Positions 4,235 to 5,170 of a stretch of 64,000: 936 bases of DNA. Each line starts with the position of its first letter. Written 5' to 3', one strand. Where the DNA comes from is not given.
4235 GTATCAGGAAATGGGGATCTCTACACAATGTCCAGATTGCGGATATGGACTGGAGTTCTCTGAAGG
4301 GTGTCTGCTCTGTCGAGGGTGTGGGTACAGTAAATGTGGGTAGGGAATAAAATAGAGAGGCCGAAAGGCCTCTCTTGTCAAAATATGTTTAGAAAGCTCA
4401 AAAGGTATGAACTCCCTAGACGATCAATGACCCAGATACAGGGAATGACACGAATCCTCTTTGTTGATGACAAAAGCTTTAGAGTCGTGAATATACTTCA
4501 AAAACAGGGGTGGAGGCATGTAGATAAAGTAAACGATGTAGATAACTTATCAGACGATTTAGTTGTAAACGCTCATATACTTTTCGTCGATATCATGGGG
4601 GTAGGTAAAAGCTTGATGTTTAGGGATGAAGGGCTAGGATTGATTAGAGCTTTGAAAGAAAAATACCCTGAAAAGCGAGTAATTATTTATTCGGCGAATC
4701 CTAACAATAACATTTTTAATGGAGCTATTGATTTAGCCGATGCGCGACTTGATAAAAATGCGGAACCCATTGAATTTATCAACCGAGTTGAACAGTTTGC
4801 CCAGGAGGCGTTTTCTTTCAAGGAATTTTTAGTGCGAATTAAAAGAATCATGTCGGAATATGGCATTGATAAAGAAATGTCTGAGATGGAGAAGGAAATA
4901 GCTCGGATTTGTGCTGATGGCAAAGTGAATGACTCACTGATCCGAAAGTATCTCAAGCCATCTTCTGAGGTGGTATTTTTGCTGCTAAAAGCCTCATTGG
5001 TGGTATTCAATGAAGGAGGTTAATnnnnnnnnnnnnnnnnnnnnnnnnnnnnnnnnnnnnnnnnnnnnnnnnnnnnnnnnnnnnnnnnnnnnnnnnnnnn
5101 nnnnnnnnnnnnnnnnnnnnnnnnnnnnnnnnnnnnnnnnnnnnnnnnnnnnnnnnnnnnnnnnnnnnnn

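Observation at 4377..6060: AT-rich island encoding a coupled receiver-domain protein and a sensor-less cytoplasmic histidine-kinase-like ATPase, a candidate minimal defensive two-component module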

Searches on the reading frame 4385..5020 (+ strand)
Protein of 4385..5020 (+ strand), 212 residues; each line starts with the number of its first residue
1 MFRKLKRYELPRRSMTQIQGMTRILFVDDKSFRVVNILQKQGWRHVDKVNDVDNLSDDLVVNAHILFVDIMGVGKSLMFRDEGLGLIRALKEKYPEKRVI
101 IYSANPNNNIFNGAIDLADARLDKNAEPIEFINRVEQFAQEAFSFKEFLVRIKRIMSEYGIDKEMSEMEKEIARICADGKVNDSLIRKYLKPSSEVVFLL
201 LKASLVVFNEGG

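Call 7: search_protein_families(library=pfam, proteins=[window:4385-5020:+], max_evalue=1)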
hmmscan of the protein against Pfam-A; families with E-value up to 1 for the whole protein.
window:4385-5020:+ (212 aa): 1 family
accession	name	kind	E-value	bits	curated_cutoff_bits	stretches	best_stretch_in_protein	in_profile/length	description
PF00072.30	Response_reg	-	0.014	15.9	30.2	1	26-135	3-110/111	Response regulator receiver domain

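Call 8: search_protein_families(library=padloc, proteins=[window:4385-5020:+], max_evalue=1)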
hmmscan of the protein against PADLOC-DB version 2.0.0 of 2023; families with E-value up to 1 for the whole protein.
window:4385-5020:+ (212 aa): 4 families
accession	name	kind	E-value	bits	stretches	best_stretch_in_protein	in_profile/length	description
PDLC04646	PDC-M43A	-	4.8e-52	174.7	1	12-141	70-200/203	-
PDLC04645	PDC-M43A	-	4.5e-34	116.1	1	14-133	122-242/250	-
PDLC04644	PDC-M43A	-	6.5e-32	108.5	1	21-140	44-164/170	-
PDLC04140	mad8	-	0.0034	14.9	1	50-192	15-145/314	mads_8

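Call 9: search_protein_families(library=ncbifam, proteins=[window:4385-5020:+], max_evalue=1)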
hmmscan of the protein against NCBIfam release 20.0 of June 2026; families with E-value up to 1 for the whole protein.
window:4385-5020:+ (212 aa): 6 families
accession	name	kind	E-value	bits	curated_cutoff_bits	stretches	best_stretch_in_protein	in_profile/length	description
NF008098.0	PRK10840.1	equivalog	5.8e-08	32.5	235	1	46-188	32-174/216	response regulator transcription factor RcsB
NF007935.0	PRK10651.1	equivalog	0.00022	20.4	250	1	78-188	62-179/216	two-component system response regulator NarL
TIGR03128.2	RuMP_HxlA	equivalog_domain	0.0041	16.8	200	1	66-100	22-55/205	3-hexulose-6-phosphate synthase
NF047785.1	respo_reg_MadR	equivalog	0.0063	15.9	300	1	78-188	59-172/209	MadR family response regulator transcription factor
NF041755.1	RuMP_HxlAB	equivalog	0.028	13.4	500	1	67-101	28-61/391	bifunctional 3-hexulose-6-phosphate synthase/6-phospho-3-hexuloisomerase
NF009832.1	PRK13306.1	subfamily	0.057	12.9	250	1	67-100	27-59/215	3-dehydro-L-gulonate-6-phosphate decarboxylase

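Call 16: find_homologous_proteins(query=window:4385-5020:+)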
Query window:4385-5020:+ (212 aa): 46 proteins with E <= 0.001 among 166 candidates.
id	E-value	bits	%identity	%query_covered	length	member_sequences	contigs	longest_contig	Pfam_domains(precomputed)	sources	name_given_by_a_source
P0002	2.1e-122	424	100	93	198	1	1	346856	-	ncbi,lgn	-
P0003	3.1e-49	185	49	85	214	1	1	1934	-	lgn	-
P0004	2.2e-46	176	48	87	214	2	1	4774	-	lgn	-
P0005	3.7e-46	175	48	87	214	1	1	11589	-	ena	-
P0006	3.4e-45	172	47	88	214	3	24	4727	-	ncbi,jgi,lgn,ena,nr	ncbi:MAG TPA: hypothetical protein PLV00_08475 [Caldisericia bacterium]|nr:hypothetical protein [Cal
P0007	5.0e-45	172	47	85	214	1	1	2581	-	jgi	jgi:hypothetical protein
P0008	1.1e-43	167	48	83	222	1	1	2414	-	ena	-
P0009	1.1e-43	167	44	93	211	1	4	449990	-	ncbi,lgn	ncbi:MAG: hypothetical protein AB2556_09415 [Candidatus Thiodiazotropha sp.]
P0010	5.2e-43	165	41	96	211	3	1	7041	-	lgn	-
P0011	8.9e-43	164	50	79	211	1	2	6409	-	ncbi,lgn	-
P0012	1.0e-42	164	45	88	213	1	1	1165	-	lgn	-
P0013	2.0e-42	163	46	89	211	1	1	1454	-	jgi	jgi:hypothetical protein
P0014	8.9e-42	161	47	83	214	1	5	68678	-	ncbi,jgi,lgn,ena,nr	ncbi:MAG TPA: hypothetical protein PKN53_02120 [Bacteroidales bacterium]|jgi:DNA-binding NarL/FixJ f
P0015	2.5e-41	160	45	84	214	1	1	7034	-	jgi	jgi:hypothetical protein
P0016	5.5e-41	158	48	76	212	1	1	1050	-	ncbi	-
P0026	9.8e-39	151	46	83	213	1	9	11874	-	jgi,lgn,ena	jgi:DNA-binding NarL/FixJ family response regulator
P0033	3.3e-33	133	43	80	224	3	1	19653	-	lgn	-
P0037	7.6e-31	125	50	60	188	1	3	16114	-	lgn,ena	-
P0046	2.7e-26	111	49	57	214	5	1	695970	-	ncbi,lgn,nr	ncbi:transcriptional regulator [Vibrio parahaemolyticus]|nr:transcriptional regulator [Vibrio paraha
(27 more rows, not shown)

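Call 19: find_encoding_contigs(protein=P0009, flank=10000, max_places=2)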
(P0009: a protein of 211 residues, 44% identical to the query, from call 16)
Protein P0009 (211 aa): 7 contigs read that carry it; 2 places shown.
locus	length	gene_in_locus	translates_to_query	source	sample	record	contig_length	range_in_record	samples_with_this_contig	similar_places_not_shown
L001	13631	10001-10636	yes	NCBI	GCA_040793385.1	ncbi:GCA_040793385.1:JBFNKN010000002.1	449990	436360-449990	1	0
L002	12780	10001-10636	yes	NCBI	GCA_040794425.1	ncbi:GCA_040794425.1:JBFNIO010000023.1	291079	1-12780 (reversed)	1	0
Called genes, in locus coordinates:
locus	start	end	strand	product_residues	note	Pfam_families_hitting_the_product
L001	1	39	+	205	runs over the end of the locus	PF13442:Cytochrome_CBB3 (faint), PF00034:Cytochrom_C (faint)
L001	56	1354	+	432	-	PF01266:DAO (faint), PF07992:Pyr_redox_2, PF21706:FCSD_central, PF09242:FCSD-flav_bind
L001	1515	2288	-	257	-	PF00034:Cytochrom_C (weak), PF13442:Cytochrome_CBB3 (weak)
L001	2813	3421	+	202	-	PF00034:Cytochrom_C (weak), PF13442:Cytochrome_CBB3 (faint), PF00034:Cytochrom_C (weak)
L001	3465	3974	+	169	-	PF03625:DUF302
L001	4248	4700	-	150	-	PF00571:CBS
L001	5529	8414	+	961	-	PF03477:ATP-cone, PF00317:Ribonuc_red_lgN, PF02867:Ribonuc_red_lgC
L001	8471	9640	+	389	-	PF00268:Ribonuc_red_sm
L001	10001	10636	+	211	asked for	-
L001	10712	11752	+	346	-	PF02518:HATPase_c (weak)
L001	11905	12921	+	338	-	-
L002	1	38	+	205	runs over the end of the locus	PF13442:Cytochrome_CBB3 (faint), PF00034:Cytochrom_C (faint)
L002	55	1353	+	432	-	PF01266:DAO (faint), PF07992:Pyr_redox_2, PF21706:FCSD_central, PF09242:FCSD-flav_bind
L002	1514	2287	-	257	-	PF00034:Cytochrom_C (weak), PF13442:Cytochrome_CBB3 (weak)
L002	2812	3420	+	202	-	PF00034:Cytochrom_C (weak), PF13442:Cytochrome_CBB3 (faint), PF00034:Cytochrom_C (weak)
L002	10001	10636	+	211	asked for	-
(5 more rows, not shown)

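Call 20: find_encoding_contigs(protein=P0014, flank=10000, max_places=2)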
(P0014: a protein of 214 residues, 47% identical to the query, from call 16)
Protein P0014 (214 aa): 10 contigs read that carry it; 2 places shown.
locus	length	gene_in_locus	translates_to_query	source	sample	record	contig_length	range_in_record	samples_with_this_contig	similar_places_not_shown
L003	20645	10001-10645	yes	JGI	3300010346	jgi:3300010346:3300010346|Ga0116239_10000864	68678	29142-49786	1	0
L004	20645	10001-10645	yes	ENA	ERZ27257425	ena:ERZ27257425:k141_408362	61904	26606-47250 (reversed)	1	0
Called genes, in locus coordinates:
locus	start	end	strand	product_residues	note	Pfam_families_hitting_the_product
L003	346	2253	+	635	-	PF21710:Spt6_S1 (faint), PF00575:S1, PF23459:S1_RRP5 (faint), PF13509:S1_2 (faint), PF00575:S1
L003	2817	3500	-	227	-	PF00849:PseudoU_synth_2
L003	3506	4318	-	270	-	PF02548:Pantoate_transf, PF13714:PEP_mutase (weak)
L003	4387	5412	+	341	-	-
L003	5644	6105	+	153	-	-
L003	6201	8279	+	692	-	PF13588:HSDR_N_2, PF02384:N6_Mtase, PF07669:Eco57I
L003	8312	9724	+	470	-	PF01420:Methylase_S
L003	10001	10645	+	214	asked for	-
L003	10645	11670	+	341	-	PF02518:HATPase_c (weak)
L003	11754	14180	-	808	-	PF01588:tRNA_bind, PF03483:B3_4, PF03484:B5, PF17759:tRNA_synthFbeta, PF03147:FDX-ACB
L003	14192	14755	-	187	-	PF00719:Pyrophosphatase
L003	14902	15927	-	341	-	PF00814:TsaD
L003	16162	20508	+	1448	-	PF05359:DUF748, PF27051:TamB_N (faint), PF04357:TamB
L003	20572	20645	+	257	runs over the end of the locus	PF01975:SurE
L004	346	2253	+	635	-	PF21710:Spt6_S1 (faint), PF00575:S1, PF23459:S1_RRP5 (faint), PF13509:S1_2 (faint), PF00575:S1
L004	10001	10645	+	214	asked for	-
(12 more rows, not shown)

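Call 21: find_encoding_contigs(protein=P0046, flank=10000, max_places=2)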
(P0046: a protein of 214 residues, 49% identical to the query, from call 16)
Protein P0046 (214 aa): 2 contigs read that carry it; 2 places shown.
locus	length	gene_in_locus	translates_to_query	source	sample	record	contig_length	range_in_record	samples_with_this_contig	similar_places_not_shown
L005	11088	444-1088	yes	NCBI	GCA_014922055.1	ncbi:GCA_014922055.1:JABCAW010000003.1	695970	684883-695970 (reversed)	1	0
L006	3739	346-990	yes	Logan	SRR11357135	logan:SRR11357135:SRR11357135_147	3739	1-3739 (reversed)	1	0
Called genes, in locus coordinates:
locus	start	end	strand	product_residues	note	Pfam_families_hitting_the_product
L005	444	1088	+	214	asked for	-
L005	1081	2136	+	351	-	PF02518:HATPase_c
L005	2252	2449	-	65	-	-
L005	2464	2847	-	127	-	-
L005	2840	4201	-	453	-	-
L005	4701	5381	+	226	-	PF01575:MaoC_dehydratas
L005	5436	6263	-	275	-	PF12849:PBP_like_2, PF13531:SBP_bac_11, PF12727:PBP_like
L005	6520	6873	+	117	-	PF11225:DUF3024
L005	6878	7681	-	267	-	PF12833:HTH_18, PF00165:HTH_AraC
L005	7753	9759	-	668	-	PF08206:OB_RNB, PF17876:CSD2 (faint), PF00773:RNB, PF00575:S1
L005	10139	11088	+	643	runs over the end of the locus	PF00270:DEAD, PF04851:ResIII, PF00271:Helicase_C, PF25399:DeaD_dimer, PF03880:DbpA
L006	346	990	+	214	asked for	-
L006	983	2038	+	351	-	PF02518:HATPase_c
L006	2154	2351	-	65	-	-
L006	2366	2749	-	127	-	-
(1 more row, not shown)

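Call 23: find_related_loci(query=A1, collection=genome_contigs, flank=10000)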
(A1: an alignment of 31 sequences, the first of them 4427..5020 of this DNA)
Query A1 (198 aa) in genome_contigs; peptide patterns used: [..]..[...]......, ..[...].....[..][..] (x = any residue, [..] = any of these).
360 stretches matched a pattern; 42 encode a relative of the query (tblastn E <= 1e-3); 42 distinct loci.
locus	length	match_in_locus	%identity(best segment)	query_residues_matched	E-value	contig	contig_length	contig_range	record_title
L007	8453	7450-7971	48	1-173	1e-48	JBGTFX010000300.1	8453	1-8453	MAG: Balneolaceae bacterium isolate JTS-RE201 k141_2377380, whole genome shotgun sequence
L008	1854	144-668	47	1-172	5e-47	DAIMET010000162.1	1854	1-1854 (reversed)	MAG TPA_asm: Calditrichota bacterium isolate CTOTU18381 NODE_41903_length_1854_cov_8.739855, whole genome shotgun sequen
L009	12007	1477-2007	44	1-174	1e-45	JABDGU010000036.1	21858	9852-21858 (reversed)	MAG: Bacteroidetes bacterium isolate BWOrgHeat_Nextera86_MAG1 3300021022.a:Ga0206970_10126, whole genome shotgun sequenc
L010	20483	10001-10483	51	1-161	1e-44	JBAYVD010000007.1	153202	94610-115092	MAG: Crocinitomicaceae bacterium isolate SO_2016_LW3_51 scaffold00134_LW162_2016, whole genome shotgun sequence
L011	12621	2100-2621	43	2-174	1e-43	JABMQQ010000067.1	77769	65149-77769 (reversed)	MAG: Candidatus Neomarinimicrobiota bacterium isolate bin.62 k141_2032479, whole genome shotgun sequence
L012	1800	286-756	48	1-154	5e-43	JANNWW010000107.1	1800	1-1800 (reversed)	MAG: Crocinitomicaceae bacterium isolate VAR_34_metabat_301 VAR_34_k141_1286432, whole genome shotgun sequence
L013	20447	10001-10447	48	1-146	1e-41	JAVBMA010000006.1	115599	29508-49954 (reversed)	MAG: Paludibacteraceae bacterium isolate EPI_MAG_00038 c_000001834618, whole genome shotgun sequence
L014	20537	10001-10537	42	1-176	2e-41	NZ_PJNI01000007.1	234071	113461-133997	Brumimicrobium salinarum strain LHR20 contig7, whole genome shotgun sequence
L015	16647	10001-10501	42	1-169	3e-40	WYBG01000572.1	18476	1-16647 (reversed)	MAG: Deltaproteobacteria bacterium isolate PRO9 k127_717951, whole genome shotgun sequence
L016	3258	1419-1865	46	1-146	6e-40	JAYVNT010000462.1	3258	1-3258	MAG: Flavobacterium sp. isolate GL65_DN_metabinner_30_sub GL65_DN_metabinner_30_sub_461, whole genome shotgun sequence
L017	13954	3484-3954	48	3-159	6e-40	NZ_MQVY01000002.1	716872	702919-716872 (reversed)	Tenacibaculum sp. SG-28 scaffold00002, whole genome shotgun sequence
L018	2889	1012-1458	46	1-146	6e-38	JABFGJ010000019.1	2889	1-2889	MAG: Bacteroidetes bacterium isolate BCD18 c_000000000019, whole genome shotgun sequence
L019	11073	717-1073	57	8-125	2e-36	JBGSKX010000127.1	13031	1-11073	MAG: Pirellulales bacterium isolate JTS-AC191 k141_1691338, whole genome shotgun sequence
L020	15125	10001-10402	46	1-133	7e-36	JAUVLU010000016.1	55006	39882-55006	MAG: Candidatus Cloacimonadota bacterium isolate CSMAG_514 CSMAG_514_k141_947073_length_55006_cov_131.2862, whole genome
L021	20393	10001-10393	48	1-130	2e-35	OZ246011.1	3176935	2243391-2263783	MAG: Flavipsychrobacter sp. isolate 883652e8-bc65-4f33-9a8e-01749225e2de genome assembly, chromosome: 1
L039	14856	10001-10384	43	1-127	3e-30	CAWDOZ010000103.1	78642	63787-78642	MAG: uncultured Fibrobacterota bacterium isolate MFD04752.bin.2.93 genome assembly, contig: contig_182316, whole genome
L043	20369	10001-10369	45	3-124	4e-27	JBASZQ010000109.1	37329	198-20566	MAG: Chitinophagaceae bacterium isolate MFD10499_ilm_asm_bin28 k127_25166, whole genome shotgun sequence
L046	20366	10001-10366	54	7-127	1e-37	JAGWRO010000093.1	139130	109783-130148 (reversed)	MAG: Bacteroidota bacterium isolate REEB328 k141_4250702, whole genome shotgun sequence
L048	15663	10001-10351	45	10-124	4e-19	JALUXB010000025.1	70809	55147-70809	MAG: Sulfurovum sp. isolate 131-447_maxbin2_scaf2bin.138 131-447_scaffold_216_c1, whole genome shotgun sequence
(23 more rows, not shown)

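Call 48: search_protein_families(library=padloc, alignment_id=A5, max_evalue=0.00001)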
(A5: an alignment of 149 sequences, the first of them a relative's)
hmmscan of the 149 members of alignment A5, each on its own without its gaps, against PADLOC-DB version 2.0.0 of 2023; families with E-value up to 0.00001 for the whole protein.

A. member 1, L001:4645-5118:+ (158 aa): 0 families

B. families by the number of members that match (of 149 scanned): 384 families (the first 25 are shown)
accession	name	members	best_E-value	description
PDLC02335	AbiLi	4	7e-89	AbiLi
PDLC02980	AriA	4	9.6e-29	-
PDLC04134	mad2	3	8.3e-42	mads_2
PDLC03038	MTase_I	3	5.6e-33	Type I methyltransferase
PDLC00271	PtuA1|PtuA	3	5e-23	AAA ATPase domain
PDLC04135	mad3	3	6.4e-21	mads_3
PDLC04176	HEC-01A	3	4.3e-14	-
PDLC04178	HEC-01A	3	1.4e-11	-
PDLC03029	MTase_I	2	4.7e-245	Type I methyltransferase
PDLC03179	Specificity_I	2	1.5e-192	Type I specificity subunit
PDLC03196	Specificity_I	2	6.5e-113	Type I specificity subunit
PDLC03076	Specificity_I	2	2.3e-109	Type I specificity subunit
PDLC03127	Specificity_I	2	2.7e-90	Type I specificity subunit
PDLC03096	Specificity_I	2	2.9e-89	Type I specificity subunit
PDLC03318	MTase_II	2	1.1e-65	Type II methyltransferase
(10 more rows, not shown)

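Call 49: predict_structure(alignment_id=A3)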
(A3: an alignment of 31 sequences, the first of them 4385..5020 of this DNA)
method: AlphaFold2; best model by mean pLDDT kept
length: 212 residues; sequences in the alignment: 31
mean_pLDDT: 85.6   pTM: 0.78
mean pLDDT of the five models: 85.6, 85.1, 83.3, 82.4, 80.6
residues with pLDDT >= 90: 93; 70-90: 94; 50-70: 22; < 50: 3
segments of 3 or more residues with pLDDT < 50: none
pLDDT, mean of each block of 10 residues (from residue 1): 63 92 89 86 94 92 94 79 82 91 74 76 90 94 89 88 90 84 89 84 83 56
secondary structure, 60 per line:
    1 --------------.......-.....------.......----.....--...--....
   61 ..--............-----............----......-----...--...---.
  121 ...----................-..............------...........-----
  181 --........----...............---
elements in order: H15-21 E23-27 H34-40 E45-49 H57-62 E65-69 H70-76 H82-93 E98-103 E120-123 H128-143 H145-158 H165-175 H183-190 H195-209

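Call 51: search_protein_families(library=pfam, alignment_id=A5, max_evalue=0.00001)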
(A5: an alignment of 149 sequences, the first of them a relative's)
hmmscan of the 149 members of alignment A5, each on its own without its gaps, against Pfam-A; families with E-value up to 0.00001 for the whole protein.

A. member 1, L001:4645-5118:+ (158 aa): 0 families

B. families by the number of members that match (of 149 scanned): 160 families (the first 25 are shown)
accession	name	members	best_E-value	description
PF18962.6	Por_Secre_tail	6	1.8e-16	Secretion system C-terminal sorting domain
PF13304.12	AAA_21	4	1.1e-25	AAA domain, putative AbiEii toxin, Type IV TA system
PF13175.12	AAA_15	3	1e-25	AAA ATPase domain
PF02384.22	N6_Mtase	2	1.4e-61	N-6 DNA Methylase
PF24595.1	DUF7619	2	1.7e-53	Domain of unknown function (DUF7619)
PF16921.10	Tex_YqgF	2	4.7e-53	Tex protein YqgF-like domain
PF22706.1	Tex_central_region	2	1e-31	Tex central region-like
PF09371.15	Tex_N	2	1.1e-30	Tex-like protein N-terminal domain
PF12836.13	HHH_3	2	7e-30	Helix-hairpin-helix motif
PF13588.12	HSDR_N_2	2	2.8e-28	Type I restriction enzyme R protein N terminus (HSDR_N)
PF13707.11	RloB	2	3.1e-26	RloB-like protein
PF01588.26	tRNA_bind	2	9.4e-24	Putative tRNA binding domain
PF17674.7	HHH_9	2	2.2e-22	HHH domain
PF00589.27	Phage_integrase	2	5.5e-21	Phage integrase family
PF00575.29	S1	2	4.1e-20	S1 RNA binding domain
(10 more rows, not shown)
